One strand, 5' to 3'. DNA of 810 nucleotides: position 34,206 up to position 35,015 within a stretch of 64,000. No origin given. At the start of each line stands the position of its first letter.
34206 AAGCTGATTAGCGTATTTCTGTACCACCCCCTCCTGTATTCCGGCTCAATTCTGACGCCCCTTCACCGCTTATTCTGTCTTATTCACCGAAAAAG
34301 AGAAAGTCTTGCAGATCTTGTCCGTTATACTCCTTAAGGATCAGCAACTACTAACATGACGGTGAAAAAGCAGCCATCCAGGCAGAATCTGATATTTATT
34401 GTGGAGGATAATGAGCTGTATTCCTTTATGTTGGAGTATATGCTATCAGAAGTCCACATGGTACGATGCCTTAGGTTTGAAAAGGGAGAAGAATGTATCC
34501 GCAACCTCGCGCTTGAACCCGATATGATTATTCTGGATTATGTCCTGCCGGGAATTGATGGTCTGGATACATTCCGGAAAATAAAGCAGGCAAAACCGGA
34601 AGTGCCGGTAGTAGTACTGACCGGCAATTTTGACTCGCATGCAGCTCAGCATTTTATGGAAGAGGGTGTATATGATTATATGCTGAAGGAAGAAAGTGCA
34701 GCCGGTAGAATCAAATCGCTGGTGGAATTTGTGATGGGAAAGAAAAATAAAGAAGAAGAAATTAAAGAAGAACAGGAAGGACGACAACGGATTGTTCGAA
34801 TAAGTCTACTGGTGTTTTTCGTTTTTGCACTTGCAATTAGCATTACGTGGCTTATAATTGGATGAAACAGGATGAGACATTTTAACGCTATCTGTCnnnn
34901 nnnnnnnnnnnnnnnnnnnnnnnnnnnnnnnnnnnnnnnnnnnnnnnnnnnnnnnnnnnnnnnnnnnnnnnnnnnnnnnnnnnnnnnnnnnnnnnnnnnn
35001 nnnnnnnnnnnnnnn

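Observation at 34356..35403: Two adjacent receiver-domain proteins that are C-terminally tail-anchored in the membrane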

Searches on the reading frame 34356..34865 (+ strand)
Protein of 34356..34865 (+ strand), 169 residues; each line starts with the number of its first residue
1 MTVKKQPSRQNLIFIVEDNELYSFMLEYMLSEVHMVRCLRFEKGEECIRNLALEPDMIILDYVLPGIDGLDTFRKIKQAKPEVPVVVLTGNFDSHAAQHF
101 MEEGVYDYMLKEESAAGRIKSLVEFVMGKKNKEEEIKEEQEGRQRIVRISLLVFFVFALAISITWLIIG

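Call 3: search_protein_families(library=pfam, proteins=[window:34356-34865:+], max_evalue=0.01)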
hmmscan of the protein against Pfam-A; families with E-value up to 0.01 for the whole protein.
window:34356-34865:+ (169 aa): 1 family
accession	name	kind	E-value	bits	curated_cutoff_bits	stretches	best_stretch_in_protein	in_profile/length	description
PF00072.30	Response_reg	-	2.2e-20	73.3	30.2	1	13-114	1-102/111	Response regulator receiver domain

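Call 4: search_protein_families(library=ncbifam, proteins=[window:34356-34865:+], max_evalue=0.01)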
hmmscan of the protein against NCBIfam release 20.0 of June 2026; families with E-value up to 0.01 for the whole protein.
window:34356-34865:+ (169 aa): 93 families (the best 25 are shown)
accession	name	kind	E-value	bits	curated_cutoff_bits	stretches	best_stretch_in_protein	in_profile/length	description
NF008176.1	PRK10923.1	equivalog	3.3e-16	58.9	620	1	10-130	3-122/469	nitrogen regulation protein NR(I)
TIGR01818.1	ntrC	equivalog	3.1e-15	55.9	558.6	1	13-140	1-127/463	nitrogen regulation protein NR(I)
NF011896.0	PRK15369.1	equivalog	2e-14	53.7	242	1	13-129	6-124/211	two component system response regulator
NF006900.1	PRK09390.1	equivalog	9.4e-14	51.4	255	1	9-150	3-144/203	response regulator FixJ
TIGR02154.1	PhoB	equivalog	5.9e-13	48.7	296.2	1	11-122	3-119/226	phosphate regulon transcriptional regulator PhoB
NF040689.1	MtrAB_MtrA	equivalog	7e-13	48.4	300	1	13-114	1-101/219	MtrAB system response regulator MtrA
NF045991.1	RespRegCtrARhodob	equivalog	3.5e-12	46.5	350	1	13-126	3-119/224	response regulator transcription factor CtrA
NF041946.1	LuxO_transreg_Vib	equivalog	5.5e-12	45.2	800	1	42-142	27-128/463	quorum-sensing sigma-54 dependent transcriptional regulator LuxO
NF051850.1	RespRegRprY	equivalog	7.3e-12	45.2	370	1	12-135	6-132/234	response regulator transcription factor RprY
NF007982.1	PRK10710.1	equivalog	5.8e-11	42.4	380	1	8-132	5-131/235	envelope stress response regulator BaeR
NF008296.0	PRK11083.1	equivalog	1.3e-10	41.1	273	1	10-125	3-120/228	two-component system response regulator CreB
NF052313.1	T9SS_RR_PorX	equivalog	2.9e-10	39.5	300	1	41-113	30-103/513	T9SS response regulator signal transducer PorX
NF007018.1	PRK09483.1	equivalog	4e-10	39.7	280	1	13-136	4-129/217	UvrY/SirA/GacA family response regulator transcription factor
NF007977.0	PRK10701.1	equivalog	4.3e-10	39.5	330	1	11-141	3-133/241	two-component system response regulator RstA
NF007969.0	PRK10693.1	equivalog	1.1e-09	37.7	329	1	6-128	3-125/337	two-component system response regulator RssB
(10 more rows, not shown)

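Call 5: find_homologous_proteins(query=window:34356-34862:+)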
Query window:34356-34862:+ (169 aa): 15 proteins with E <= 0.001 among 60 candidates.
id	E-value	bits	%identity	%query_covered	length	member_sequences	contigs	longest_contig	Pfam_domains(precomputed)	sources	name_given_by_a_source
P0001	1.7e-104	365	100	100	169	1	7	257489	PF00072.31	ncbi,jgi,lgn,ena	jgi:DNA-binding NtrC family response regulator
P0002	3.0e-68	247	67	99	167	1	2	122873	PF00072.31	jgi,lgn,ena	jgi:DNA-binding response OmpR family regulator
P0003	4.5e-63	230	63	100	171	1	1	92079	PF00072.31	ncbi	ncbi:MAG: response regulator [Bacteroidia bacterium]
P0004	4.6e-56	207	59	98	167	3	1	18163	PF00072.31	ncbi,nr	ncbi:MAG TPA: response regulator [Bacteroidia bacterium]|nr:response regulator [Bacteroidia bacteriu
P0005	1.9e-55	205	55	98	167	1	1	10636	PF00072.31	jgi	jgi:DNA-binding NtrC family response regulator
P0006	7.2e-54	200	57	94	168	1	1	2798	PF00072.31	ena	-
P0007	7.3e-54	200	60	98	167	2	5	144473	PF00072.31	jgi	jgi:two-component system response regulator AtoC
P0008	1.5e-53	199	57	99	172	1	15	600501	PF00072.31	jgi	jgi:DNA-binding NtrC family response regulator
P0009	2.6e-53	198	56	99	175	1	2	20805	PF00072.31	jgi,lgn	jgi:DNA-binding NtrC family response regulator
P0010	1.9e-51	192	56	95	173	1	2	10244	PF00072.31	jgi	jgi:DNA-binding NtrC family response regulator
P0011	1.1e-50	190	57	90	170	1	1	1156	PF00072.31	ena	-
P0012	2.3e-37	147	58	74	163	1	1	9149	PF00072.31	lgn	-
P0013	2.0e-15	75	38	70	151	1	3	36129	PF00072.31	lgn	-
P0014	7.3e-10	57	35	76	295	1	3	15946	PF00990.27,PF00072.31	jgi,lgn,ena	-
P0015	2.8e-5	42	37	59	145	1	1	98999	PF00072.31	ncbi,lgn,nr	ncbi:MAG: response regulator [Verrucomicrobiae bacterium]|nr:response regulator [Verrucomicrobiae ba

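Call 11: find_encoding_contigs(protein=P0001, flank=10000, max_places=4)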
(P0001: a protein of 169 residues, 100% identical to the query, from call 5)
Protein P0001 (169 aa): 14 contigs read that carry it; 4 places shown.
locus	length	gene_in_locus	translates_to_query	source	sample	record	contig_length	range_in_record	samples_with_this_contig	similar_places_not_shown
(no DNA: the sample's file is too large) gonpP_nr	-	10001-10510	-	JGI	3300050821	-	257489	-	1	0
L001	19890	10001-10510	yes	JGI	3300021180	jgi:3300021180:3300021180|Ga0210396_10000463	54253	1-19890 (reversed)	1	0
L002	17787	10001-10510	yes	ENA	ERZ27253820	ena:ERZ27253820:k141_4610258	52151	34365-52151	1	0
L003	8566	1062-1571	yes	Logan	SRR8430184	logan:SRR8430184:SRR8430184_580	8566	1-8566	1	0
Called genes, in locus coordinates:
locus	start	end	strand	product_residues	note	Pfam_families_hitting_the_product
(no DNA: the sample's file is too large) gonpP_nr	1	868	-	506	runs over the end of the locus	PF01676:Metalloenzyme, PF06415:iPGM_N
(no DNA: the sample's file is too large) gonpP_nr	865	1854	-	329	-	PF00512:HisKA, PF02518:HATPase_c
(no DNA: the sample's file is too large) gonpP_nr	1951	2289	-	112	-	-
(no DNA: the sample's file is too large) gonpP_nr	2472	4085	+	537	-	PF18962:Por_Secre_tail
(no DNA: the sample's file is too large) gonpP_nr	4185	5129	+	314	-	PF01112:Asparaginase_2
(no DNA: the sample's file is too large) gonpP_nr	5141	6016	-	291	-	PF03575:Peptidase_S51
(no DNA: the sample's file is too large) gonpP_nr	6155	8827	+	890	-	PF18921:Cyanophycin_syn, PF02222:ATP-grasp (weak), PF02786:CPSase_L_D2 (weak), PF08443:RimK (weak), PF08245:Mur_ligase_M, PF02875:Mur_ligase_C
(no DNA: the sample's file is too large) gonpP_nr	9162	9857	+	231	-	PF00072:Response_reg, PF04397:LytTR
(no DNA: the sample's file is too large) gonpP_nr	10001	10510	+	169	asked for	PF00072:Response_reg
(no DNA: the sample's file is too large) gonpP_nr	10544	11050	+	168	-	PF00072:Response_reg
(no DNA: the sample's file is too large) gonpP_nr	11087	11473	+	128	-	PF00072:Response_reg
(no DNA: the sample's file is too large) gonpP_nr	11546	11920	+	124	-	PF01627:Hpt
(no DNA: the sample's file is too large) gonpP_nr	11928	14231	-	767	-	PF00270:DEAD, PF04851:ResIII (weak), PF00271:Helicase_C, PF16124:RecQ_Zn_bind, PF09382:RQC, PF00570:HRDC, PF14493:HTH_40 (weak), PF21220:RecQ-1-like_HTH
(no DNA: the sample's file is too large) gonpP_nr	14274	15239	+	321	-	PF01380:SIS, PF00571:CBS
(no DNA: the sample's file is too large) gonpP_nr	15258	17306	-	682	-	PF07719:TPR_2 (faint), PF13424:TPR_12 (weak), PF13181:TPR_8 (faint), PF13374:TPR_10 (faint), PF13428:TPR_14 (faint), PF13424:TPR_12 (weak), PF13432:TPR_16 (weak), PF00515:TPR_1 (weak), +2 more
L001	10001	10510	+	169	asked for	PF00072:Response_reg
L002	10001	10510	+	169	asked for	PF00072:Response_reg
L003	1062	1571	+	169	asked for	PF00072:Response_reg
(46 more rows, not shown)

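Call 12: find_encoding_contigs(protein=P0008, flank=10000, max_places=3)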
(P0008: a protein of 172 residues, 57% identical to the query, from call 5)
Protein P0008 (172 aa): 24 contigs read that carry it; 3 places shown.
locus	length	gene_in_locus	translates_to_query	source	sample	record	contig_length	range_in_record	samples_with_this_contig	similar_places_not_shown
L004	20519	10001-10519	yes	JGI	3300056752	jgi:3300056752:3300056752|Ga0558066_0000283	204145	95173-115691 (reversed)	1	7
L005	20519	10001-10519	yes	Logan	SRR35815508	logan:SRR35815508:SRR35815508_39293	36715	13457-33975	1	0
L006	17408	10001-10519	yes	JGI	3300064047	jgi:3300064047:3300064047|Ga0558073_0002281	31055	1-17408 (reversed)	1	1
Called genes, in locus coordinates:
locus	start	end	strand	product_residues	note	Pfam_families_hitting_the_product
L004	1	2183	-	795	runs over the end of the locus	PF00270:DEAD, PF00271:Helicase_C, PF16124:RecQ_Zn_bind, PF09382:RQC, PF00570:HRDC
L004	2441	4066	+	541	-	PF18962:Por_Secre_tail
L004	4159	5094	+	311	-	PF01112:Asparaginase_2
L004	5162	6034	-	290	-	PF03575:Peptidase_S51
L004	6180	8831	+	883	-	PF18921:Cyanophycin_syn, PF02786:CPSase_L_D2 (weak), PF08443:RimK, PF14397:ATPgrasp_ST (faint), PF02222:ATP-grasp, PF08245:Mur_ligase_M, PF02875:Mur_ligase_C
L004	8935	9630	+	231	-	PF00072:Response_reg, PF04397:LytTR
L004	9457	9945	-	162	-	-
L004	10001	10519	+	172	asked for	PF00072:Response_reg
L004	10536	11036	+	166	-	PF00072:Response_reg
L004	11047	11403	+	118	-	PF00072:Response_reg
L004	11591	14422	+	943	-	PF00072:Response_reg, PF08447:PAS_3, PF13426:PAS_9, PF08447:PAS_3 (weak), PF00512:HisKA, PF02518:HATPase_c, PF00072:Response_reg, PF01627:Hpt, +2 more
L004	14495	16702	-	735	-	PF00270:DEAD, PF04851:ResIII (weak), PF00271:Helicase_C, PF16124:RecQ_Zn_bind, PF09382:RQC, PF00570:HRDC, PF21220:RecQ-1-like_HTH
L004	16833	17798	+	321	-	PF01380:SIS, PF00571:CBS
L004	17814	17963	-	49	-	-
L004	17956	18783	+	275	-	PF00902:TatC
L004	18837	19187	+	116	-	PF02627:CMD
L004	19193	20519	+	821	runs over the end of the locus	PF13620:CarboxypepD_reg (weak), PF13715:CarbopepD_reg_2, PF18939:DUF5686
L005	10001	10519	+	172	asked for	PF00072:Response_reg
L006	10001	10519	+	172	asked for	PF00072:Response_reg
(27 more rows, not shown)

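Call 16: find_related_loci(query=A1, collection=genome_contigs, flank=8000)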
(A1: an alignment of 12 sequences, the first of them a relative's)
Query A1 (169 aa) in genome_contigs; peptide patterns used: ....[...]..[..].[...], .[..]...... (x = any residue, [..] = any of these).
600 stretches matched a pattern (row limit reached: there are more); 532 encode a relative of the query (tblastn E <= 1e-3); the best 80 are kept; 80 distinct loci.
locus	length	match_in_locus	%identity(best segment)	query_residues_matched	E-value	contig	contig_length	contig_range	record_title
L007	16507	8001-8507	63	1-169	4e-65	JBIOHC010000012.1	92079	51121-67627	MAG: Bacteroidia bacterium isolate GcC11-26 k141_1556792_length_92079_cov_46.0639, whole genome shotgun sequence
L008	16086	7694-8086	48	4-134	7e-38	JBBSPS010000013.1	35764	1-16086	MAG: Bacteroidia bacterium isolate LS6_sbin.61 LS6_sbin.61_K_1105857_L_35764_cov_10.0000, whole genome shotgun sequence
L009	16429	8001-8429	35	12-163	1e-23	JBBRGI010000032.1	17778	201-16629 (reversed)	MAG: Bacteroidales bacterium isolate Co_metawrap_2613 Cmw_2613_k141_7624347_length_17778_cov_52.6637, whole genome shotg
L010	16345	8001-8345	37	1-119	9e-24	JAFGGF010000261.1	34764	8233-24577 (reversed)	MAG: Prolixibacteraceae bacterium isolate Zod_Metabat.1376 k87_4692060, whole genome shotgun sequence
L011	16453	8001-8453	31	6-164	5e-23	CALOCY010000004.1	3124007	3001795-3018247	MAG: uncultured Prolixibacteraceae bacterium isolate LOGT_bin.0112 genome assembly, contig: contig_18468, whole genome s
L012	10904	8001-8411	31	12-156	5e-22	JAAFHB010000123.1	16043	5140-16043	MAG: Mariniphaga sp. isolate Bin2_8 scaffold_1452, whole genome shotgun sequence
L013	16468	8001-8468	31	6-162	7e-21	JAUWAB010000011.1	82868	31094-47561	MAG: Prolixibacteraceae bacterium isolate CSMAG_1283 CSMAG_1283_k141_233103_length_82868_cov_30.0000, whole genome shotg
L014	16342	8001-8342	36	6-119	1e-21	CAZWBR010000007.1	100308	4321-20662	MAG TPA_asm: uncultured Prolixibacteraceae bacterium isolate SRP192927_co3_245 genome assembly, contig: NODE_271_length_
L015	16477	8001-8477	29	6-165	1e-21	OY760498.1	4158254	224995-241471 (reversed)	MAG: Prolixibacteraceae bacterium isolate 2ae1e426-2998-44fe-a66b-36c3e3a88dfa genome assembly, chromosome: 1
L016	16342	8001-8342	34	6-119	3e-21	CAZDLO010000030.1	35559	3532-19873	MAG TPA_asm: uncultured Tangfeifania sp. isolate SRP272421_co2_268 genome assembly, contig: NODE_2478_length_35559_cov_6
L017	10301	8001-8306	39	13-114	6e-21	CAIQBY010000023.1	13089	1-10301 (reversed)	MAG: uncultured Bacteroidetes bacterium isolate Umea3_bin-1094 genome assembly, contig: bin-1094:023/423, whole genome s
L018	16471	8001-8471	29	6-161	1e-20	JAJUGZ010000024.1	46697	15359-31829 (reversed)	MAG: Bacteroidota bacterium isolate bin51 k141_141123_length_46697_cov_223.4705, whole genome shotgun sequence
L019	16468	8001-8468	34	1-167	2e-20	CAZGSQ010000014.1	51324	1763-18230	MAG TPA_asm: uncultured Tangfeifania sp. isolate binchicken_co2_199 genome assembly, contig: NODE_367_length_51324_cov_1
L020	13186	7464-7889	31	12-161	3e-20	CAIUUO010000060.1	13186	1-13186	MAG: uncultured Bacteroidia bacterium isolate Umea3p4_bin-0228 genome assembly, contig: bin-0228:060/304, whole genome s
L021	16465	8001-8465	31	6-167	8e-20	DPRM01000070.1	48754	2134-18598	MAG TPA_asm: Prolixibacteraceae bacterium isolate UBA8504 contig_328028, whole genome shotgun sequence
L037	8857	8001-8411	33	12-144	5e-17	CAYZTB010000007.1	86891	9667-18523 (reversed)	MAG TPA_asm: uncultured Bacteroidia bacterium isolate SRP128246_co1_513 genome assembly, contig: NODE_184_length_86891_c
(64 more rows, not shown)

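Call 21: search_protein_families(library=pfam, proteins=[L015:2351-3232:+, L015:3339-4163:+, L015:4511-5224:+, L015:5405-5977:+, L015:7183-7629:-, L015:7989-8504:+, L015:8550-10280:-, L015:10486-11436:+, L015:11623-13137:+], max_evalue=0.001)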
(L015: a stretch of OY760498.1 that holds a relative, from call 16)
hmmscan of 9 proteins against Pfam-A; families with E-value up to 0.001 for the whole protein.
L015:2351-3232:+ (293 aa): 1 family
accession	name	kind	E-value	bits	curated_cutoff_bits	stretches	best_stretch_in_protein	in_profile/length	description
PF00318.25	Ribosomal_S2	-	1.5e-88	296.1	26.1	1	9-224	1-216/216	Ribosomal protein S2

L015:3339-4163:+ (274 aa): 1 family
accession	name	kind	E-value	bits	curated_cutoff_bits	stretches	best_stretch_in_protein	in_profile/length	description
PF00889.24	EF_TS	-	6.2e-60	202.7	27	1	72-272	1-202/204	Elongation factor TS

L015:4511-5224:+ (237 aa): 1 family
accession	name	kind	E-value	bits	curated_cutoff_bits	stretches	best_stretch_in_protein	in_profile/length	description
PF00696.33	AA_kinase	-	8e-36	124.4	24.9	1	5-214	1-234/234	Amino acid kinase family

L015:5405-5977:+ (190 aa): 1 family
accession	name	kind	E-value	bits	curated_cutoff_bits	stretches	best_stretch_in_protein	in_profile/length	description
PF01765.24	RRF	-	5.1e-65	218.7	29.7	1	25-188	1-164/164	Ribosome recycling factor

L015:7183-7629:- (148 aa): 1 family
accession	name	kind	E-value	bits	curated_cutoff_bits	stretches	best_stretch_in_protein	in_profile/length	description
PF05036.18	SPOR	-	3.9e-09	37.2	21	1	71-134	2-66/76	SPOR domain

L015:7989-8504:+ (171 aa): 1 family
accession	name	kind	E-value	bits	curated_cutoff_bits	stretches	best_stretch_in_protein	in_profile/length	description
PF00072.30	Response_reg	-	4.1e-20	72.5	30.2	1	12-112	1-101/111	Response regulator receiver domain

L015:8550-10280:- (576 aa): 4 families
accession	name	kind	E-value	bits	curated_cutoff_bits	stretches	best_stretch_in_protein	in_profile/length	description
PF03572.23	Peptidase_S41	-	4.2e-47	160.2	24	1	211-367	1-156/165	Peptidase family S41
PF17820.7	PDZ_6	-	2.7e-10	40.3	27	1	126-181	1-54/54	PDZ domain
PF00595.29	PDZ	-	8.9e-08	32.9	23.2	1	110-180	8-81/81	PDZ domain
PF13180.12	PDZ_2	-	1.6e-07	31.9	27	1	112-192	1-80/80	PDZ domain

L015:10486-11436:+ (316 aa): 6 families
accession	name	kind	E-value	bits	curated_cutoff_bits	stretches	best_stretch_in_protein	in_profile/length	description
PF03193.22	RsgA_GTPase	-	2.3e-55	187.5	30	1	70-247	1-173/174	RsgA GTPase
PF16745.11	RsgA_N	-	3.6e-15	55.9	27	1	3-57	1-50/54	RsgA N-terminal domain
PF16897.10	MMR_HSR1_Xtn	-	1.1e-05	25.8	35.2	1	102-178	34-100/106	C-terminal region of MMR_HSR1 domain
PF01926.29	MMR_HSR1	-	1.3e-05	25.7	21.9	1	184-248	3-57/113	50S ribosome-binding GTPase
PF00009.33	GTP_EFTU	-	5.4e-05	23.3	26.5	0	95-178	93-182/188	Elongation factor Tu GTP binding domain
PF00005.33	ABC_tran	-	0.00027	22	25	1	179-232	10-66/137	ABC transporter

L015:11623-13137:+ (504 aa): 2 families
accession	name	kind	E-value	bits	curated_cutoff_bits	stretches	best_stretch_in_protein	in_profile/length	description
PF02781.21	G6PD_C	-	4.1e-119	397.5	27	1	192-485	1-290/296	Glucose-6-phosphate dehydrogenase, C-terminal domain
PF00479.28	G6PD_N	-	3e-59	201.2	22.1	1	10-190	1-183/183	Glucose-6-phosphate dehydrogenase, NAD binding domain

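Call 36: search_protein_families(library=pfam, proteins=[L004:11591-14419:+, L037:4854-7556:+, L037:7564-7959:+, L037:7983-8528:+, L008:7125-7676:+, L008:9462-10448:+, L008:6614-7084:+, L012:8482-9093:+], max_evalue=0.001)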
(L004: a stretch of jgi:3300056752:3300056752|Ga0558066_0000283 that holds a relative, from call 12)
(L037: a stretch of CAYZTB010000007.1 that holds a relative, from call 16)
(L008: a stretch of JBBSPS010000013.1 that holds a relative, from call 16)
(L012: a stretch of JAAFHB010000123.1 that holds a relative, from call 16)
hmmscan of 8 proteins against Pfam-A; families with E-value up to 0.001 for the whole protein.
L004:11591-14419:+ (943 aa): 8 families
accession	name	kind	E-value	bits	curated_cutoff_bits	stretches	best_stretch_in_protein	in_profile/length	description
PF00072.30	Response_reg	-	1.4e-47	160.9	30.2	2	690-802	2-110/111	Response regulator receiver domain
PF02518.31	HATPase_c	-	6.9e-30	104.2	26.4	1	545-660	1-110/111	Histidine kinase-, DNA gyrase B-, and HSP90-like ATPase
PF00512.31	HisKA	-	2e-21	76.3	26.9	1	434-498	2-66/66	His Kinase A (phospho-acceptor) domain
PF08447.18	PAS_3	-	4.6e-18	65.7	25.6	2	176-262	2-88/89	PAS fold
PF13426.13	PAS_9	-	2.3e-13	50.7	27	1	288-390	3-102/103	PAS domain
PF01627.28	Hpt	-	1.5e-09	38.4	24.6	1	853-932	1-79/84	Hpt domain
PF00989.32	PAS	-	8.2e-08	32.7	22.6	0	156-266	4-113/113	PAS fold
PF08448.16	PAS_4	-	2.8e-07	31.2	23.1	1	290-393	9-109/110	PAS fold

L037:4854-7556:+ (901 aa): 10 families
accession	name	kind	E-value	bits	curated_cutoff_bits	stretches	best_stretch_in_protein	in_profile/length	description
PF13426.13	PAS_9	-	2.2e-55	185.7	27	4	285-385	2-103/103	PAS domain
PF00989.32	PAS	-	1.9e-43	147.5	22.6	4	396-498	6-113/113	PAS fold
PF08448.16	PAS_4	-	1.1e-42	145.2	23.1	4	169-269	7-108/110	PAS fold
PF02518.31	HATPase_c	-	4.9e-29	101.5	26.4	1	640-755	1-110/111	Histidine kinase-, DNA gyrase B-, and HSP90-like ATPase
PF00072.30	Response_reg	-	2.2e-26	92.6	30.2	1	781-890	1-109/111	Response regulator receiver domain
PF24820.1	Diguanyl_cycl_sensor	-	5.9e-24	84.6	28.1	3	162-234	1-72/109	Diguanylate cyclase-like sensor domain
PF08447.18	PAS_3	-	8e-22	77.8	25.6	2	180-262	2-88/89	PAS fold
PF00512.31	HisKA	-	1.8e-20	73.2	26.9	1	529-593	2-66/66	His Kinase A (phospho-acceptor) domain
PF13188.13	PAS_8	-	1.7e-18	66.2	21.8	0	43-91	4-52/65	PAS domain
PF14598.12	PAS_11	-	1.3e-06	28.7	25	0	172-242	7-79/109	PAS domain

L037:7564-7959:+ (132 aa): 1 family
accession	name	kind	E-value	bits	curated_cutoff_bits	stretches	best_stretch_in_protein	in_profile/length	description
PF01627.28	Hpt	-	5.5e-10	39.8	24.6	1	39-111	1-76/84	Hpt domain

L037:7983-8528:+ (182 aa): 1 family
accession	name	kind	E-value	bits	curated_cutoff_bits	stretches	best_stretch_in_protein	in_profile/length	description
PF00072.30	Response_reg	-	9.9e-16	58.3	30.2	1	8-115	1-101/111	Response regulator receiver domain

L008:7125-7676:+ (184 aa): 1 family
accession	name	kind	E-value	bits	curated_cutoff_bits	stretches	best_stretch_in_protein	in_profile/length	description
PF00072.30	Response_reg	-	5.6e-17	62.3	30.2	1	25-132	1-101/111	Response regulator receiver domain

L008:9462-10448:+ (329 aa): 1 family
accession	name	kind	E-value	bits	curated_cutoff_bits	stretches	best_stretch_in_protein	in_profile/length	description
PF05036.18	SPOR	-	0.00013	22.6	21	0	256-320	1-75/76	SPOR domain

L008:6614-7084:+ (157 aa): 0 families

L012:8482-9093:+ (204 aa): 1 family
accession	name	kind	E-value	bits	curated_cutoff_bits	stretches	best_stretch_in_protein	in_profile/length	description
PF00072.30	Response_reg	-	2e-17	63.8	30.2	1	47-156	1-109/111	Response regulator receiver domain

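Call 40: predict_structure(alignment_id=A1)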
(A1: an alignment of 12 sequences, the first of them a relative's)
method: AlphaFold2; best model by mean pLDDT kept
length: 169 residues; sequences in the alignment: 12
mean_pLDDT: 71.3   pTM: 0.59
mean pLDDT of the five models: 71.3, 71.2, 70.8, 68.7, 63.4
residues with pLDDT >= 90: 19; 70-90: 86; 50-70: 36; < 50: 28
segments of 3 or more residues with pLDDT < 50: 1-7, 19-35, 64-67
pLDDT, mean of each block of 10 residues (from residue 1): 44 55 37 49 65 75 62 83 84 83 87 69 77 77 81 93 92
secondary structure, 60 per line:
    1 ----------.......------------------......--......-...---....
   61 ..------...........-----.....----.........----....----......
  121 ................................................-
elements in order: E11-17 E36-41 H44-49 E57-62 H69-79 E85-89 H94-102 E107-110 H115-168

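Call 41: search_protein_representatives(alignment_id=A3)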
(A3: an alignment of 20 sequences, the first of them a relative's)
Query: 20 sequences, 165 profile positions. Proteins with E-value up to 0.001 (for the whole library): 646551; up to 1e-10: 71047; up to 1e-30: 457. The best 150 are listed.
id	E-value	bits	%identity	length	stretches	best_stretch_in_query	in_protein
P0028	4.9e-61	221.4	-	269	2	7-133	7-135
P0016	4.4e-56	205.3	-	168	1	3-163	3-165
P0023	2.8e-53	196.2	-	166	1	1-163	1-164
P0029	4.1e-50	185.9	-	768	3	7-132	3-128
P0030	1.4e-47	177.6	-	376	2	4-131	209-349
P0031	3.8e-47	176.3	-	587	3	4-129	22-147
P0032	6.6e-47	175.5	-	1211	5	5-151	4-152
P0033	3.4e-46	173.1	-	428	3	7-135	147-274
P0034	4.3e-46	172.8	-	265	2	7-121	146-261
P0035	3.2e-45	170.0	-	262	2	7-119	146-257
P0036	4.8e-45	169.4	-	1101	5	7-132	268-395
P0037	1.4e-44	167.9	-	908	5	5-141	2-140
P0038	2.4e-44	167.1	-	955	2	5-142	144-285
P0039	4.8e-44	166.2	-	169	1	3-159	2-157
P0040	5.0e-44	166.1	-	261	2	2-120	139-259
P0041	8.2e-44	165.4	-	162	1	1-155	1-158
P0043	2.3e-43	164.0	-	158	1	2-155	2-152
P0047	6.0e-42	159.3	-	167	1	1-159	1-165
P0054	6.4e-41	156.0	-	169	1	7-163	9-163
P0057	9.7e-41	155.4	-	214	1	3-155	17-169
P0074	2.8e-39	150.7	-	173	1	2-160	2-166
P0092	5.9e-38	146.4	-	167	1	4-164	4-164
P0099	1.4e-37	145.2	-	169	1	1-157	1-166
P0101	1.6e-37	144.9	-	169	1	2-162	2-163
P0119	1.8e-36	141.5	-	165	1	3-159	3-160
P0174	1.5e-34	135.3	-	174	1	1-161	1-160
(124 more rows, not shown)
